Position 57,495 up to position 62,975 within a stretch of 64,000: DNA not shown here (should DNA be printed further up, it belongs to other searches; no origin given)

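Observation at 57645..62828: Single 1727-aa polypeptide fusing a split-RecA2 DExH helicase, DUF1998 with a 4-Cys cluster, and a C-terminal Vsr/DUF559-like endonuclease module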

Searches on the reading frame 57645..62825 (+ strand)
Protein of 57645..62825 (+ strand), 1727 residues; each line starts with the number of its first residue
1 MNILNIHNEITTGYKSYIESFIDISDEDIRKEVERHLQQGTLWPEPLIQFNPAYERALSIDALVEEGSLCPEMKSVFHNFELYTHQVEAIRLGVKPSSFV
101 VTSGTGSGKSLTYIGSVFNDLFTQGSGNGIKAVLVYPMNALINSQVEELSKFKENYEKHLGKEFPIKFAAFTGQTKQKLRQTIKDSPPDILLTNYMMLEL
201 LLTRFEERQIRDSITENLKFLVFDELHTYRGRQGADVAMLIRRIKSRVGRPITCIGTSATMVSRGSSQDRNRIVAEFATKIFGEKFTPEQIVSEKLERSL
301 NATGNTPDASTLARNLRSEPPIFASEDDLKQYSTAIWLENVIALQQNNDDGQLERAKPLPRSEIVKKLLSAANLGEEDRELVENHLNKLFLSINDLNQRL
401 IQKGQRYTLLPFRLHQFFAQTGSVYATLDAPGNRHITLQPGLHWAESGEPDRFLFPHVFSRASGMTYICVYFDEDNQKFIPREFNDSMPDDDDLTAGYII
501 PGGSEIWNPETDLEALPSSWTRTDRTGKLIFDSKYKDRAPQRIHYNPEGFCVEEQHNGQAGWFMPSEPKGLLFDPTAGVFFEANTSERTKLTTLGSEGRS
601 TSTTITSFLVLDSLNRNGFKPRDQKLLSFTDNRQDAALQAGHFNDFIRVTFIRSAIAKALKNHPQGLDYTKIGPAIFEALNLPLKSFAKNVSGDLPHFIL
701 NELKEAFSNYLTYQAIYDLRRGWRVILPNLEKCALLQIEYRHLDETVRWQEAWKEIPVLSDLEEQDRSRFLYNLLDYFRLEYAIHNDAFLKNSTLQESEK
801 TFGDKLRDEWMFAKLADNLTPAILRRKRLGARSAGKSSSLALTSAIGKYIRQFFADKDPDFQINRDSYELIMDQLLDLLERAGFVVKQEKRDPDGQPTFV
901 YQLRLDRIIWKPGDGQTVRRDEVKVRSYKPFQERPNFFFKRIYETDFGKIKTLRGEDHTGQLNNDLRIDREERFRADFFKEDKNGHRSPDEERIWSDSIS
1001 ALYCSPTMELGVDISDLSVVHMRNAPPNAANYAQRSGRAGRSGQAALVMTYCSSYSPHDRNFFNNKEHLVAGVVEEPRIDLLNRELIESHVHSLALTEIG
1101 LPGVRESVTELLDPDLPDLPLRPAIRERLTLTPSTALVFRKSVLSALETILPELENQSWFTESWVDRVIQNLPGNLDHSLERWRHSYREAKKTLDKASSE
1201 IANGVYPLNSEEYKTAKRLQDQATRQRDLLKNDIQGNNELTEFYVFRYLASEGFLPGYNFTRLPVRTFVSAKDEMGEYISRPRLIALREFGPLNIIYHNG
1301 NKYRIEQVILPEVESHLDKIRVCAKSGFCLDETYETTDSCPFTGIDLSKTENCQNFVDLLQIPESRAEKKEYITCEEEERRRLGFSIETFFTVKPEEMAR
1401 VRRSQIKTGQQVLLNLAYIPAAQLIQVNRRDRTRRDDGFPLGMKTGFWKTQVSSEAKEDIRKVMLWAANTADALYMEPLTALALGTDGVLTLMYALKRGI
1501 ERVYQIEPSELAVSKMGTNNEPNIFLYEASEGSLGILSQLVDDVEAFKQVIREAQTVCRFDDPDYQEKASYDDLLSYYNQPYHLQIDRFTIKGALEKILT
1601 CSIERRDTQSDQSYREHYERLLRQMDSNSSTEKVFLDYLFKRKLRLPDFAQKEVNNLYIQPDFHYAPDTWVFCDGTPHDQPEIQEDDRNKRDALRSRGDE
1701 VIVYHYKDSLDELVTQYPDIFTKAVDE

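Call 3: search_protein_families(library=pfam, proteins=[window:57645-62825:+], max_evalue=1)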
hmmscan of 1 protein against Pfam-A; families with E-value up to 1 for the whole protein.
window:57645-62825:+ (1727 aa): 4 families
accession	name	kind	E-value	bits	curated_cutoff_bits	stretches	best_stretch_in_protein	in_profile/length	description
PF00270.35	DEAD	-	1.4e-23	83.9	26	1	84-262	2-161/167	DEAD/DEAH box helicase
PF00271.37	Helicase_C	-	1.9e-09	38.2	23.5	1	992-1043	59-110/110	Helicase conserved C-terminal domain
PF04851.21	ResIII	-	1.7e-08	35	22.5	1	80-260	2-161/164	Type III restriction enzyme, res subunit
PF09369.15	MZB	-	7.2e-05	23.8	24.2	1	1492-1556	1-68/80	MrfA Zn-binding domain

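Call 4: search_protein_families(library=padloc, proteins=[window:57645-62825:+], max_evalue=0.01)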
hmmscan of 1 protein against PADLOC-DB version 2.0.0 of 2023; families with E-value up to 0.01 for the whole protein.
window:57645-62825:+ (1727 aa): 36 families (the best 25 are shown)
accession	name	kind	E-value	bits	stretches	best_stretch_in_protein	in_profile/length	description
PDLC00037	DruE3|DruE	-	6.9e-84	280.7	2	77-429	97-444/2055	SNF2 family N-terminal domain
PDLC00013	DruE1|DruE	-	8.8e-83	277.1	4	928-1449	1016-1502/1776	SNF2 family N-terminal domain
PDLC00015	DruE2|DruE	-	1.3e-67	226.6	4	179-429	290-536/1887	SNF2 family N-terminal domain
PDLC00036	DruE3|DruE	-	6e-64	213.9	2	82-431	93-420/2023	SNF2 family N-terminal domain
PDLC00035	DruE3|DruE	-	2.1e-63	212.6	2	74-427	94-446/1460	SNF2 family N-terminal domain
PDLC00014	DruE2|DruE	-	1.1e-58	196.8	3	934-1093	1146-1294/1928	SNF2 family N-terminal domain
PDLC00051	DruE4|DruE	-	1.7e-58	196.3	3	182-430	279-513/1829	SNF2 family N-terminal domain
PDLC02896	DpdJ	-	1.1e-25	87.6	3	180-261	329-412/1487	DpdJ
PDLC02503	BrxHI|BrxHII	-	9.7e-22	75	2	85-261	28-194/698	BrxHI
PDLC03960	SngC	-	8.4e-21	72.4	2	81-262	24-196/720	-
PDLC02501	BrxHI|BrxHII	-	2.1e-16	57.2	2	98-261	40-195/925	BrxHI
PDLC02897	DpdJ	-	4.8e-13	45.8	1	97-261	115-286/1570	DpdJ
PDLC03928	PsyrT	-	3.3e-11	40.2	2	984-1050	277-343/689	-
PDLC02569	DrmA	-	8.6e-11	38.3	1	1000-1070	831-900/1095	DrmA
PDLC02893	DpdJ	-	6.5e-09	32.3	1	183-263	344-425/876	DpdJ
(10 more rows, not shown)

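Call 5: search_protein_families(library=ncbifam, proteins=[window:57645-62825:+], max_evalue=0.01)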
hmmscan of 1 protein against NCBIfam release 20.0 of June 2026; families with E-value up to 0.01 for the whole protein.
window:57645-62825:+ (1727 aa): 16 families
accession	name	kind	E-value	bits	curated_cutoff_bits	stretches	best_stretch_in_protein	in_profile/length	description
TIGR03817.1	DECH_helic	hypoth_equivalog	2.2e-31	108.9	874.1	2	81-266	36-209/742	helicase/secretion neighborhood putative DEAH-box helicase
NF041067.1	DpdJ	equivalog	6.3e-25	87.1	800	3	180-261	322-405/1482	protein DpdJ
TIGR04121.1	DEXH_lig_assoc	equivalog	2.8e-20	71.6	850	2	79-263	11-186/804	ligase-associated DNA damage response DEXH box helicase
NF010338.0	PRK13767.1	equivalog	1.2e-17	63.5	849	1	80-261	31-218/877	ATP-dependent helicase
TIGR00614.1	recQ_fam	subfamily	1.6e-06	27.2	219.8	0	997-1063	275-338/470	RecQ family ATP-dependent DNA helicase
TIGR03158.1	cas3_cyano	exception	1.7e-06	27.4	69.1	1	97-241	14-169/357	type I-D CRISPR-associated helicase Cas3'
NF007284.0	PRK09751.1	equivalog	2.8e-06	24.9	1496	1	158-263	118-219/1538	ATP-dependent helicase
NF053631.1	RNA_helic_CshA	equivalog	3.3e-05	22.9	646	0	1010-1054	299-343/434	degradosome RNA helicase CshA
NF038325.1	DISARM_DrmAS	equivalog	0.00015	19.8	950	1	997-1068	944-1014/1165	DISARM system helicase DrmA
TIGR01389.1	recQ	equivalog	0.0002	19.9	640.2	1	988-1051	264-327/591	DNA helicase RecQ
NF053636.1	DDHlcsCsdAPsy1082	equivalog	0.001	17.7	890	0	1007-1054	302-349/512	DEAD/DEAH box helicase CsdA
NF002251.0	PRK01172.1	equivalog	0.0037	15.6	891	1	79-154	20-90/674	ATP-dependent DNA helicase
NF038326.1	DISARM_DrmAL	exception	0.0041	14.6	999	1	1010-1059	1111-1159/1329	DISARM system helicase DrmA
NF041063.1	DpdF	equivalog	0.0079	14.8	550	0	96-227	158-280/813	protein DpdF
NF003419.0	PRK04837.1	equivalog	0.008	14.9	588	0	1011-1055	319-364/424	ATP-dependent RNA helicase RhlB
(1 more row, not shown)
